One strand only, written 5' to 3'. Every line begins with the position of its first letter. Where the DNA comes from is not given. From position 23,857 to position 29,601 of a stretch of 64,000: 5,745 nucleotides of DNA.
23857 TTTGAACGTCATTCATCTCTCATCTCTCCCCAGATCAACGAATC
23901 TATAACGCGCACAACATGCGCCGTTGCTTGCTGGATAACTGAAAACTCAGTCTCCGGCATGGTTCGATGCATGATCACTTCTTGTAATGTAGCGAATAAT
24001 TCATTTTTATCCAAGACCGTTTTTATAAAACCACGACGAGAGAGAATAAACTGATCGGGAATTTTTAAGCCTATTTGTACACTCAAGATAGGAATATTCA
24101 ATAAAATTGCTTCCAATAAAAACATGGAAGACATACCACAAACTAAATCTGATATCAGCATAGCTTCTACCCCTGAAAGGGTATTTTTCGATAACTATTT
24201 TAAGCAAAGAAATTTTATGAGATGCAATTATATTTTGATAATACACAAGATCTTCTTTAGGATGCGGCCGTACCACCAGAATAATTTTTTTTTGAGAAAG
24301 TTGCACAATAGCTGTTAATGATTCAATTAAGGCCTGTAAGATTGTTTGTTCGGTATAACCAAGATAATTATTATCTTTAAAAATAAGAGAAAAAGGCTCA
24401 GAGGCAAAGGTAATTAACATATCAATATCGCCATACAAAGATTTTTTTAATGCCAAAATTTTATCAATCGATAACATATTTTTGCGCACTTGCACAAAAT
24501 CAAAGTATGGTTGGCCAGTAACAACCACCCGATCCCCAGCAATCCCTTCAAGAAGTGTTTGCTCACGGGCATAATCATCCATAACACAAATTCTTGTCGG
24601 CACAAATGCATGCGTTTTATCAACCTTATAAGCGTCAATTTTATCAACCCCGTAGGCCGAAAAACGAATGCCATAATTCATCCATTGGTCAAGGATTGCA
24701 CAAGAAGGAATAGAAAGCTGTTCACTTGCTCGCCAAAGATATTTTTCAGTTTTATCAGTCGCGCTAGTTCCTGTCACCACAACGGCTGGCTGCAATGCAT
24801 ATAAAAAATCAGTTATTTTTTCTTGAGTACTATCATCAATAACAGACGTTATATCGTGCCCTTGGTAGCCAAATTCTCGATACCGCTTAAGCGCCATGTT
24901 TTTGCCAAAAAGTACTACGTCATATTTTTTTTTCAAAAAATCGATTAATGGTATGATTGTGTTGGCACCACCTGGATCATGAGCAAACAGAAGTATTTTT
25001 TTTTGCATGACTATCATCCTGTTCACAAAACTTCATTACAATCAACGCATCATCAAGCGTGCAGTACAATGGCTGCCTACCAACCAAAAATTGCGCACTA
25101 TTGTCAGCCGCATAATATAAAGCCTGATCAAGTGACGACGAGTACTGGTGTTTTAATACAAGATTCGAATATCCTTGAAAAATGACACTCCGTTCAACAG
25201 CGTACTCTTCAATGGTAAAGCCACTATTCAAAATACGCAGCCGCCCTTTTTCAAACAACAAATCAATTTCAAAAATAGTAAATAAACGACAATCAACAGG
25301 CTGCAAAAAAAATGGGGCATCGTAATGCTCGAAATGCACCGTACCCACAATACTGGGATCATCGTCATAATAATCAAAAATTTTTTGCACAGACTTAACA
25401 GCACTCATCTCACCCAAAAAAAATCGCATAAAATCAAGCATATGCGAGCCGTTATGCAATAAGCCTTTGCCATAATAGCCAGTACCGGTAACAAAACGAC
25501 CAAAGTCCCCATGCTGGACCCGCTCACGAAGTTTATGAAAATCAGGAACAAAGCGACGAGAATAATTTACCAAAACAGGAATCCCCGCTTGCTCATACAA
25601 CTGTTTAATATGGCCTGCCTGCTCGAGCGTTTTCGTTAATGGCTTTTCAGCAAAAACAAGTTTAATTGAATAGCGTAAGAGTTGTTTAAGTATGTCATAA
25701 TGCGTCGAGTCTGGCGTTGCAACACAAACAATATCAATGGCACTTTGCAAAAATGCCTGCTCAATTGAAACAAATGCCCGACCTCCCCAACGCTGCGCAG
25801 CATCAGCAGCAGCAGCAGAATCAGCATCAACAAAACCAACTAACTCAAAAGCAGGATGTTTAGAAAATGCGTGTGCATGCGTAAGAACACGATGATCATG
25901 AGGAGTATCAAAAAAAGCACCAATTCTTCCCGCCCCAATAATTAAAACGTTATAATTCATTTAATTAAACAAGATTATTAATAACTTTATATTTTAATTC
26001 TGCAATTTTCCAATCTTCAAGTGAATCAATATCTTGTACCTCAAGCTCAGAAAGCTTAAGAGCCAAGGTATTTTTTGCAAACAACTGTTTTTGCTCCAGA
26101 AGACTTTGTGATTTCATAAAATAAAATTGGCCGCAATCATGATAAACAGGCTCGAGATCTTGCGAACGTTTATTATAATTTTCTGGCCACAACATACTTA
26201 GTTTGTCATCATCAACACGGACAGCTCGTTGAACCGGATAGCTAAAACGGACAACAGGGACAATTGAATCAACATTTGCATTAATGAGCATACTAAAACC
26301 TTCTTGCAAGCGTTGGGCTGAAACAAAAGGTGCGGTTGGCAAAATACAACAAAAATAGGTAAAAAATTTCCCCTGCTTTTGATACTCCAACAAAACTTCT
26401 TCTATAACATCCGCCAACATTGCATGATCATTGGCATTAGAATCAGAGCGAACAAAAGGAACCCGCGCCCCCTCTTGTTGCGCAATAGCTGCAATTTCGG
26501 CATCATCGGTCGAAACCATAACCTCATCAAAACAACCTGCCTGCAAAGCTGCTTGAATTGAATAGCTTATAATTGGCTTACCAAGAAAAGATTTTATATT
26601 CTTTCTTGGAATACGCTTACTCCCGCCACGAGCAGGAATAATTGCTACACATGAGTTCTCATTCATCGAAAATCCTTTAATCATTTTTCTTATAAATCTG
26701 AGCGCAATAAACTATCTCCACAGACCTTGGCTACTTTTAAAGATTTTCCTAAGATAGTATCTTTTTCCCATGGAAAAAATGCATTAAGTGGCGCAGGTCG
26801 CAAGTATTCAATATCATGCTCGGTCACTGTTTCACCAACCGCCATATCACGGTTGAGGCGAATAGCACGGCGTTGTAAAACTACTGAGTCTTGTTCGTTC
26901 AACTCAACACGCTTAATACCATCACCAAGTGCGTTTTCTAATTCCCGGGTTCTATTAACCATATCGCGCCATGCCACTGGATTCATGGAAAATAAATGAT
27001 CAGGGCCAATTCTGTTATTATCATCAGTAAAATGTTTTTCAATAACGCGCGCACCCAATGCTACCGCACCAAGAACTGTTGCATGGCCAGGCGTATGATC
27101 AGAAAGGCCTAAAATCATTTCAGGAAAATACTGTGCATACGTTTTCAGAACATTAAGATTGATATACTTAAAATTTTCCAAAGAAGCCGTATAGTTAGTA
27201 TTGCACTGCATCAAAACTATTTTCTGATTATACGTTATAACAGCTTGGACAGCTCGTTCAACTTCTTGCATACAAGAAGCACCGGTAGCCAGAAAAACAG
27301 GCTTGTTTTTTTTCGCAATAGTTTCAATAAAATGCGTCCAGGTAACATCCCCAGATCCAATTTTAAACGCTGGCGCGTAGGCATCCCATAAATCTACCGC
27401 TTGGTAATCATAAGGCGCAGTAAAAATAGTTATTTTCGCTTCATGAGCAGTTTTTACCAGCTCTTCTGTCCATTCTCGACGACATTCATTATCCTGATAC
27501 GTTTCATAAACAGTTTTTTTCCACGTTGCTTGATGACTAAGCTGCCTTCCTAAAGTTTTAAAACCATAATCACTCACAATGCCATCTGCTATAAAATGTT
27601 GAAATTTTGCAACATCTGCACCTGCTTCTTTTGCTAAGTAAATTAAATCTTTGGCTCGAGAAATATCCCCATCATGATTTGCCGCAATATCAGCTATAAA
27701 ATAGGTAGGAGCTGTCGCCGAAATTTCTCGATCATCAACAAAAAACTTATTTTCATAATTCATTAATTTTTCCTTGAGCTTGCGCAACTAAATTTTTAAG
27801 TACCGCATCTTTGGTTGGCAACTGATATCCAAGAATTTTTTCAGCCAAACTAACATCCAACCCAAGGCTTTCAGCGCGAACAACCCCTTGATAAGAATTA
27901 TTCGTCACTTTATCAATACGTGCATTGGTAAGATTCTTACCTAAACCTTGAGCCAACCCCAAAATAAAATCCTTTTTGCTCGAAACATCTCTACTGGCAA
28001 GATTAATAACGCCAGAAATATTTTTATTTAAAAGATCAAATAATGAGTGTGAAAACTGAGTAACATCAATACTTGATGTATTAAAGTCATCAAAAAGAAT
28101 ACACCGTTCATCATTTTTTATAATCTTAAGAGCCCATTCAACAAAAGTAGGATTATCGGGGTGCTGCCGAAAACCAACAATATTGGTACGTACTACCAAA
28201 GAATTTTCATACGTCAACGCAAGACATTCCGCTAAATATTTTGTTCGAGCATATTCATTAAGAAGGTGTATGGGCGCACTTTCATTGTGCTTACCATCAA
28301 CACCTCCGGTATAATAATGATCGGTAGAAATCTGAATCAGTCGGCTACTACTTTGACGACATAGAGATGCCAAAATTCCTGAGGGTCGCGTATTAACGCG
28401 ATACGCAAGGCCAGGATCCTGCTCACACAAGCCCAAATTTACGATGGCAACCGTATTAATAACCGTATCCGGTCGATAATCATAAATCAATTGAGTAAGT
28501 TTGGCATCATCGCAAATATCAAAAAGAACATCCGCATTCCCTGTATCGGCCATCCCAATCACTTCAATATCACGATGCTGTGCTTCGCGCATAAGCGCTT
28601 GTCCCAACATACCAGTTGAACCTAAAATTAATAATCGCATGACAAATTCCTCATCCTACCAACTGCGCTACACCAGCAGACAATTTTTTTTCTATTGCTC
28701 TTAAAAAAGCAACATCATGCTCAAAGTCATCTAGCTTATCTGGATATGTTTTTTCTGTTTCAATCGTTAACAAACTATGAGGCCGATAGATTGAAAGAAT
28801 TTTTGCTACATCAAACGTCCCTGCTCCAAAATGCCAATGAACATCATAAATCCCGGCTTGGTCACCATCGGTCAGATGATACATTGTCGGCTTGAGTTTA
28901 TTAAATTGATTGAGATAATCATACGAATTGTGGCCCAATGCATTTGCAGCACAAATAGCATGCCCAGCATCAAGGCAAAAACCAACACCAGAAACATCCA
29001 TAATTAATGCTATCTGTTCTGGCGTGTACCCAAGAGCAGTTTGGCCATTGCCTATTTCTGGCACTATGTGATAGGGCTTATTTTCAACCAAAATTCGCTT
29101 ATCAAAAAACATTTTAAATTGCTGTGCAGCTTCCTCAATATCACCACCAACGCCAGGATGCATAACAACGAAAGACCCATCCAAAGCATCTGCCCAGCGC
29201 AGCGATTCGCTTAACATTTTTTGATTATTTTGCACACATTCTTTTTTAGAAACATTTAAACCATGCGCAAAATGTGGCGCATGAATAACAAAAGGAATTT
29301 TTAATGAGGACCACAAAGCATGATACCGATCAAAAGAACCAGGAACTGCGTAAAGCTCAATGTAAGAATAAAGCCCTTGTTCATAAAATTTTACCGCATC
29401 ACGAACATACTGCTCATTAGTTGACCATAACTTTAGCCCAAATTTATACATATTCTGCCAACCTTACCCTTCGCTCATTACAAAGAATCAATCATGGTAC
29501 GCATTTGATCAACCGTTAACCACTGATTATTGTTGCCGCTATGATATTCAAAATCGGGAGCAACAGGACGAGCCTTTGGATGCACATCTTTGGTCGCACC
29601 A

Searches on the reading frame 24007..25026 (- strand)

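Call 4: search_protein_families(library=pfam, proteins=[window:24007-25026:-])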
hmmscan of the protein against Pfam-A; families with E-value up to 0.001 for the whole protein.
window:24007-25026:- (339 aa): 0 families

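Call 5: search_protein_families(library=ncbifam, proteins=[window:24007-25026:-], max_evalue=0.01)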
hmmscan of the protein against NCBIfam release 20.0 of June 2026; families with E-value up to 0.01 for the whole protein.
window:24007-25026:- (339 aa): 2 families
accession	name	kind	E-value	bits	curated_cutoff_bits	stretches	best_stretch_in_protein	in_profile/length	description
TIGR04396.2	surf_polysacc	subfamily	2.9e-05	23.4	125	1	226-270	203-246/427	surface carbohydrate biosynthesis protein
NF046086.1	BFO_1060_trans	domain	0.0017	17.6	200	1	162-267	123-241/365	BFO_1060 family glycosyltransferase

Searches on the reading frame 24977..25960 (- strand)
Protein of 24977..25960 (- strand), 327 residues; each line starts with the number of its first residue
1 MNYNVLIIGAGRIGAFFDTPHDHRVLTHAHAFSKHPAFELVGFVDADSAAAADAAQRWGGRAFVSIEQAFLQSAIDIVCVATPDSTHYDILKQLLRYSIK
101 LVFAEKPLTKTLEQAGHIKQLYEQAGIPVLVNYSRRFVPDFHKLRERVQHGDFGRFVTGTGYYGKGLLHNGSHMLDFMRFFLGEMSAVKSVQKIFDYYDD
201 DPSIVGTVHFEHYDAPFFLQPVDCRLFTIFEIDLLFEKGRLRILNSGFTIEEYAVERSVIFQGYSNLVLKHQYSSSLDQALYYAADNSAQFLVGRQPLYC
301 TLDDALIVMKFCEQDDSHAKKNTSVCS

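Call 4: search_protein_families(library=pfam, proteins=[window:24977-25960:-])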
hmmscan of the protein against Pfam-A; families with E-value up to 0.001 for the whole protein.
window:24977-25960:- (327 aa): 2 families
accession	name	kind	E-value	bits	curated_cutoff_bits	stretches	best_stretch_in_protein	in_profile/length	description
PF01408.29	GFO_IDH_MocA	-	3.3e-23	83.1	24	1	4-133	2-120/120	Oxidoreductase family, NAD-binding Rossmann fold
PF22725.1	GFO_IDH_MocA_C3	-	0.00087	19.7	27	0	166-211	45-93/124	GFO/IDH/MocA C-terminal domain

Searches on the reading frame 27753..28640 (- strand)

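Call 4: search_protein_families(library=pfam, proteins=[window:27753-28640:-])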
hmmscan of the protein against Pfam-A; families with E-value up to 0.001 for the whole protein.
window:27753-28640:- (295 aa): 5 families
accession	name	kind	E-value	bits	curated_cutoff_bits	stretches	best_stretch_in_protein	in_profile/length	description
PF04321.23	RmlD_sub_bind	-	3.5e-30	105.5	27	1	1-287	1-284/287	RmlD substrate binding domain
PF01370.27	Epimerase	-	2.8e-20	73.2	20.9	1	4-184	2-203/240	NAD dependent epimerase/dehydratase family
PF16363.11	GDP_Man_Dehyd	-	1.3e-10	41.7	27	1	40-150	59-173/332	GDP-mannose 4,6 dehydratase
PF02719.21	Polysacc_synt_2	-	4.8e-06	26.4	20.2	1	37-108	58-130/293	Polysaccharide biosynthesis protein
PF07993.18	NAD_binding_4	-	0.00066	19.3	20.1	0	58-157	90-209/258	Male sterility protein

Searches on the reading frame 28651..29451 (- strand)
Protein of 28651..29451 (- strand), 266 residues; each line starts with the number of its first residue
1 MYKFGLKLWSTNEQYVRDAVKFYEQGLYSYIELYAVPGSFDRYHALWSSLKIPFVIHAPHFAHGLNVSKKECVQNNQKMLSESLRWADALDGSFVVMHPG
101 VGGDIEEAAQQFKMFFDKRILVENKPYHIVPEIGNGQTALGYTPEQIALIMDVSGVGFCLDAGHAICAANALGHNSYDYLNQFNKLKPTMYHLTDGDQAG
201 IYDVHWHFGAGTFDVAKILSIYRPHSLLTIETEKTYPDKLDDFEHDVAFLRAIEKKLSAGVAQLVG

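Call 4: search_protein_families(library=pfam, proteins=[window:28651-29451:-])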
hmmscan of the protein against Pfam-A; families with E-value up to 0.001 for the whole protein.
window:28651-29451:- (266 aa): 1 family
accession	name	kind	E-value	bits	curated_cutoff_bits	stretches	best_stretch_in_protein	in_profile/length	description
PF01261.30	AP_endonuc_2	-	2.6e-14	54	31.1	1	41-252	31-248/249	Xylose isomerase-like TIM barrel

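Call 5: search_protein_families(library=ncbifam, proteins=[window:28651-29451:-], max_evalue=0.01)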
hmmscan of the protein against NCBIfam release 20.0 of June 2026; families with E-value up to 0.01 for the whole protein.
window:28651-29451:- (266 aa): 4 families
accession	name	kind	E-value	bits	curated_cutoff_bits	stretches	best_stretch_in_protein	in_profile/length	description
NF002196.0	PRK01060.1-1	equivalog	2e-08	33.9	333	1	53-188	65-206/297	deoxyribonuclease IV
NF002198.0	PRK01060.1-3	equivalog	1.8e-06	27.8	244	1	49-251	50-249/253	deoxyribonuclease IV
TIGR00587.1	nfo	subfamily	0.0014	18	129.65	1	55-172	67-189/279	deoxyribonuclease IV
NF002197.0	PRK01060.1-2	equivalog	0.0026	16.9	376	1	63-172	80-198/289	deoxyribonuclease IV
